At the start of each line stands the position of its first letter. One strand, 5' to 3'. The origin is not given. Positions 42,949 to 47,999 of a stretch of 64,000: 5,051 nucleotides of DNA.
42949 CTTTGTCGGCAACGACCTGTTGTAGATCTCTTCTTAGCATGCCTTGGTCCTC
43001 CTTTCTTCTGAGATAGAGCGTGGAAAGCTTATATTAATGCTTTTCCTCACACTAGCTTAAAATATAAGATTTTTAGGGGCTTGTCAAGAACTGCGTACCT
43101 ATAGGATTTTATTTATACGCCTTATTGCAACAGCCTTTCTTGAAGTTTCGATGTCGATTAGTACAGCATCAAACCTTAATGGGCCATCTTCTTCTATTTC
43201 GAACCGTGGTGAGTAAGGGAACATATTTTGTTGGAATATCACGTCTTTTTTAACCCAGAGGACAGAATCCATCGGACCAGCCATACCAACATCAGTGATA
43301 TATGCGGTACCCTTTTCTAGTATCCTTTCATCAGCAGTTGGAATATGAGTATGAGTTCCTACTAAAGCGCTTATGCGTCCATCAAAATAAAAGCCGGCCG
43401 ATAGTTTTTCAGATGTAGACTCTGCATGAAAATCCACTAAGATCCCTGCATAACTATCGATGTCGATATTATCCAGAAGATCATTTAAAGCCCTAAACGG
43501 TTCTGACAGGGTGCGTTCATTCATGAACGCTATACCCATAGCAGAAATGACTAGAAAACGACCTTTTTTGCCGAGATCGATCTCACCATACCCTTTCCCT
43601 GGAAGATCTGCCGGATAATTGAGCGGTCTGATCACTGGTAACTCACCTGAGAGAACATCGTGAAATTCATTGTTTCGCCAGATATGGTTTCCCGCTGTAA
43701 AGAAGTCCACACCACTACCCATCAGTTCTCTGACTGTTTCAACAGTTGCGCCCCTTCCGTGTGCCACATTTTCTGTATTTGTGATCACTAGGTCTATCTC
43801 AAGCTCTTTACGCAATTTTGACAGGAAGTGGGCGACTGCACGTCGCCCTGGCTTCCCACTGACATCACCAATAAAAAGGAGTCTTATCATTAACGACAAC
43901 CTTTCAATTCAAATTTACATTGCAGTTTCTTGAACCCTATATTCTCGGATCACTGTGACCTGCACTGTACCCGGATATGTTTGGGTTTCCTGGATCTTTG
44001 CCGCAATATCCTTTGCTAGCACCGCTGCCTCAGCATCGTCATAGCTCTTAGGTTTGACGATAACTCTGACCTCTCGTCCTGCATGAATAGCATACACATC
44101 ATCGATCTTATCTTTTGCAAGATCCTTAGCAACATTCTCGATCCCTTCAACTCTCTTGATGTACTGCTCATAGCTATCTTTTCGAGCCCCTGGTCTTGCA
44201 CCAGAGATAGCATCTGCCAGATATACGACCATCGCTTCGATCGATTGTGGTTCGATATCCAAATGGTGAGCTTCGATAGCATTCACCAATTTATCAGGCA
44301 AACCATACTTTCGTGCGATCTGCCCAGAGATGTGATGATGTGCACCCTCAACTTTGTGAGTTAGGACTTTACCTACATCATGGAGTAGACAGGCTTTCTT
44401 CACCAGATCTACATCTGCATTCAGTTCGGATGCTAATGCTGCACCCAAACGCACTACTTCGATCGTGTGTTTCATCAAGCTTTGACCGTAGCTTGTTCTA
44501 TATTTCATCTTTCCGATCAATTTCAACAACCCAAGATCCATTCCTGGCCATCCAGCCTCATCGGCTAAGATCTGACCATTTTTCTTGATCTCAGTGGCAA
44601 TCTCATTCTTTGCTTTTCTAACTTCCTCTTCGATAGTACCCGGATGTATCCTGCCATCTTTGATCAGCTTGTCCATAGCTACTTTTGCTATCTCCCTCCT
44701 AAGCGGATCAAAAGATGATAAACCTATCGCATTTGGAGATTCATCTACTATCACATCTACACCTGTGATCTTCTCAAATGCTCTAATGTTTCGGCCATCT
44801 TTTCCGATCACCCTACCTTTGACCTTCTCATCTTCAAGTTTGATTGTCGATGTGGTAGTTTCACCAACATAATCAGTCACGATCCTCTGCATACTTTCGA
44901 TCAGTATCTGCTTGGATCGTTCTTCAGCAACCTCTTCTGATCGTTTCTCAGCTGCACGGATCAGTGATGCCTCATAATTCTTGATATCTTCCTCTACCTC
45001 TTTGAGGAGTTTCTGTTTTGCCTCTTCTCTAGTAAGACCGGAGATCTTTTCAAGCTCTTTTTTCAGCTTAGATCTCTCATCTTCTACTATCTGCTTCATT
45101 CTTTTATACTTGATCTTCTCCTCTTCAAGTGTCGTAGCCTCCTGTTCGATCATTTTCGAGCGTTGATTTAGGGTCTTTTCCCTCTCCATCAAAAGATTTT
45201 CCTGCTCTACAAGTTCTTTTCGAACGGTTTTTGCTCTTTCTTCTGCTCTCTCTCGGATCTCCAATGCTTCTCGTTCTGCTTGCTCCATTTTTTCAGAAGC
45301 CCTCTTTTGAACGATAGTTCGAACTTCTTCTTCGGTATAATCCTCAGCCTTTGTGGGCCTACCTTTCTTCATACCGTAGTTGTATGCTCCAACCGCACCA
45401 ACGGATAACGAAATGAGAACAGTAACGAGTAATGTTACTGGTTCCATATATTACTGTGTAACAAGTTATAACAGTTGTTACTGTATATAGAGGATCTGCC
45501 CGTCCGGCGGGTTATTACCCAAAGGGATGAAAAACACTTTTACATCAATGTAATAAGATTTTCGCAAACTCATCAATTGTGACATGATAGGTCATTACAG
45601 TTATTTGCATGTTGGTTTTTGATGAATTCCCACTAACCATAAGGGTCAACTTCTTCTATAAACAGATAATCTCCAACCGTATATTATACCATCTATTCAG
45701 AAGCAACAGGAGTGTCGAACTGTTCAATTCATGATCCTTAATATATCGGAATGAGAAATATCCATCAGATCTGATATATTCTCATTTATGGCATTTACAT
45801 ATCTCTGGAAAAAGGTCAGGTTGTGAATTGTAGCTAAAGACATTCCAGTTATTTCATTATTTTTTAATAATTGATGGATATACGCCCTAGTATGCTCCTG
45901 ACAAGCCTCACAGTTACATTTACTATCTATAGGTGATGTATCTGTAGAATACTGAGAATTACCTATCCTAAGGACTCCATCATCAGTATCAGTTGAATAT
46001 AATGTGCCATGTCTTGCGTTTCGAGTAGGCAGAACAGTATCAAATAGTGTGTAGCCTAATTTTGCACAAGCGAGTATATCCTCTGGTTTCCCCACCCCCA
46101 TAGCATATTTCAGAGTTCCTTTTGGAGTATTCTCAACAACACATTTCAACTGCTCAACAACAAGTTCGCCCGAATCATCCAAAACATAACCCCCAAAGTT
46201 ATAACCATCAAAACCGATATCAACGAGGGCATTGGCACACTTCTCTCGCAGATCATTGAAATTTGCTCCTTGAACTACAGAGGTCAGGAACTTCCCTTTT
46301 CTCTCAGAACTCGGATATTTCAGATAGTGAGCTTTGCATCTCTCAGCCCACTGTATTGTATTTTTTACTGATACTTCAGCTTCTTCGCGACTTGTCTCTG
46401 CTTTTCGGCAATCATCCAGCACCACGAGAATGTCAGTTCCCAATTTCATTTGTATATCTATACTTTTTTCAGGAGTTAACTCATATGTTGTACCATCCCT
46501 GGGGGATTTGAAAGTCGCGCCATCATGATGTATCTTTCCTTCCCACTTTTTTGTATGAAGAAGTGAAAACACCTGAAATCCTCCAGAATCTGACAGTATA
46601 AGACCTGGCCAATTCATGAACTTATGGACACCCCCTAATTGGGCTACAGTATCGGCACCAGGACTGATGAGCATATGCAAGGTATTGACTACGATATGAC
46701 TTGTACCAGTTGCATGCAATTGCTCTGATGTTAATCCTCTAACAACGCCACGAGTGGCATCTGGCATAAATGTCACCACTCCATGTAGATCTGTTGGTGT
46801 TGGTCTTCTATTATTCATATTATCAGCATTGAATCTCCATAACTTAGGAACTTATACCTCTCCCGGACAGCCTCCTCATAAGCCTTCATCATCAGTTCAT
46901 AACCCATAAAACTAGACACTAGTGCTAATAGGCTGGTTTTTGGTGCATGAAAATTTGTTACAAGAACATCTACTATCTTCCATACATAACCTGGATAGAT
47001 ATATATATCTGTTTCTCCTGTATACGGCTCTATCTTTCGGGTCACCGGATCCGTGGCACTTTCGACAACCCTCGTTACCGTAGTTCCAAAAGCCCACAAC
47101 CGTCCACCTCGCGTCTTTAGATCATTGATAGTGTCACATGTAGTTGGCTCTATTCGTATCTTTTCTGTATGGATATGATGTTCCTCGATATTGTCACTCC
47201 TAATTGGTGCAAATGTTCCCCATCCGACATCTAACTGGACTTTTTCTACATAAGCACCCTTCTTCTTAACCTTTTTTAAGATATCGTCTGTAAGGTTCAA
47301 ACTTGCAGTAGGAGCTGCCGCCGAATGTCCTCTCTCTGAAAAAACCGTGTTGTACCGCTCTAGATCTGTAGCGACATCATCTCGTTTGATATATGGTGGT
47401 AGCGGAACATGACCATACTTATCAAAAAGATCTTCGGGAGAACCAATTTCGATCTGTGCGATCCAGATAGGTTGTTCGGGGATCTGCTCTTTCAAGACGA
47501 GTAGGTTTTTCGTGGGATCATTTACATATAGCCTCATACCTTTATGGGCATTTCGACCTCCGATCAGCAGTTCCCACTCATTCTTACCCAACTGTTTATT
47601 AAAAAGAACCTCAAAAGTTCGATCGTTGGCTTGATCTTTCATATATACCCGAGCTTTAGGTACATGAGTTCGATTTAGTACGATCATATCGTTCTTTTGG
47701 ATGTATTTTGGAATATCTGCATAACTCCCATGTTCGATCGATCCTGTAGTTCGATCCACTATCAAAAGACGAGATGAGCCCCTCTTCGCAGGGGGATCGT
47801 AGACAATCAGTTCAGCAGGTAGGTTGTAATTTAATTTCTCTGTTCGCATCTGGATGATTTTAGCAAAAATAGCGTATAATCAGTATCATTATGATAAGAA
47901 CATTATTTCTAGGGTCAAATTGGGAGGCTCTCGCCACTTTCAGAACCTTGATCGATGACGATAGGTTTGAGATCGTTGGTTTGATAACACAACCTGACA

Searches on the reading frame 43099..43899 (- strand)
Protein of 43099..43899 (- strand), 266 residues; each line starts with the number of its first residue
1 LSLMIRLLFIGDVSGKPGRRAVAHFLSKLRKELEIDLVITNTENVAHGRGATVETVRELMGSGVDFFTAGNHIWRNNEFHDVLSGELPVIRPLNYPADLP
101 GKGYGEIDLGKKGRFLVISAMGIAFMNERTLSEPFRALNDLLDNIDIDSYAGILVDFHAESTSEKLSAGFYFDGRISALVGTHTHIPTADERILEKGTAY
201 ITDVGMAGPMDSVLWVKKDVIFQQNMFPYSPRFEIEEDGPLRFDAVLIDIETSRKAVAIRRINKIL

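Call 58: search_protein_families(library=pfam, proteins=[window:43099-43899:-], max_evalue=0.00001)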
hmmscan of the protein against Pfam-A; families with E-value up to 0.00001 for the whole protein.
window:43099-43899:- (266 aa): 2 families
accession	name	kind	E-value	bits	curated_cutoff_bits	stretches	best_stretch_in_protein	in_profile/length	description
PF13277.11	YmdB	-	2e-86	289.8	27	1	8-262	1-253/253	YmdB-like protein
PF00149.33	Metallophos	-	1.3e-07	32.7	21.5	1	5-187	1-191/191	Calcineurin-like phosphoesterase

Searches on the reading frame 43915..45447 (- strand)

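Call 58: search_protein_families(library=pfam, proteins=[window:43915-45447:-], max_evalue=0.00001)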
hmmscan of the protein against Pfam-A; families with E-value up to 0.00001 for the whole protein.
window:43915-45447:- (510 aa): 2 families
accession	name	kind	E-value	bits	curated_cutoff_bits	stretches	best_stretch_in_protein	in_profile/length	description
PF12072.13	RNase_Y_N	-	5.4e-20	72.1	32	1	7-193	3-201/201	RNase Y N-terminal region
PF01966.28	HD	-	3e-18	66.6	22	1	326-415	3-114/116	HD domain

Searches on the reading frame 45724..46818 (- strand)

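Call 58: search_protein_families(library=pfam, proteins=[window:45724-46818:-], max_evalue=0.00001)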
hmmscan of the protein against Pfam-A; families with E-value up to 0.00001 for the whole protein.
window:45724-46818:- (364 aa): 1 family
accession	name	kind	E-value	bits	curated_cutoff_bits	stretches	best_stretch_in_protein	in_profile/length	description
PF01702.25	TGT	-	6.3e-106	354.9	26.3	1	16-349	19-340/357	Queuine tRNA-ribosyltransferase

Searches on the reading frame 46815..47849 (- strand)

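Call 58: search_protein_families(library=pfam, proteins=[window:46815-47849:-], max_evalue=0.00001)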
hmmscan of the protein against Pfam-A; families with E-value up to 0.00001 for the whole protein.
window:46815-47849:- (344 aa): 1 family
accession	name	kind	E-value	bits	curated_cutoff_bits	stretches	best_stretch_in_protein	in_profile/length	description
PF02547.20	Queuosine_synth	-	7.9e-105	351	25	1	4-343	2-322/322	Queuosine biosynthesis protein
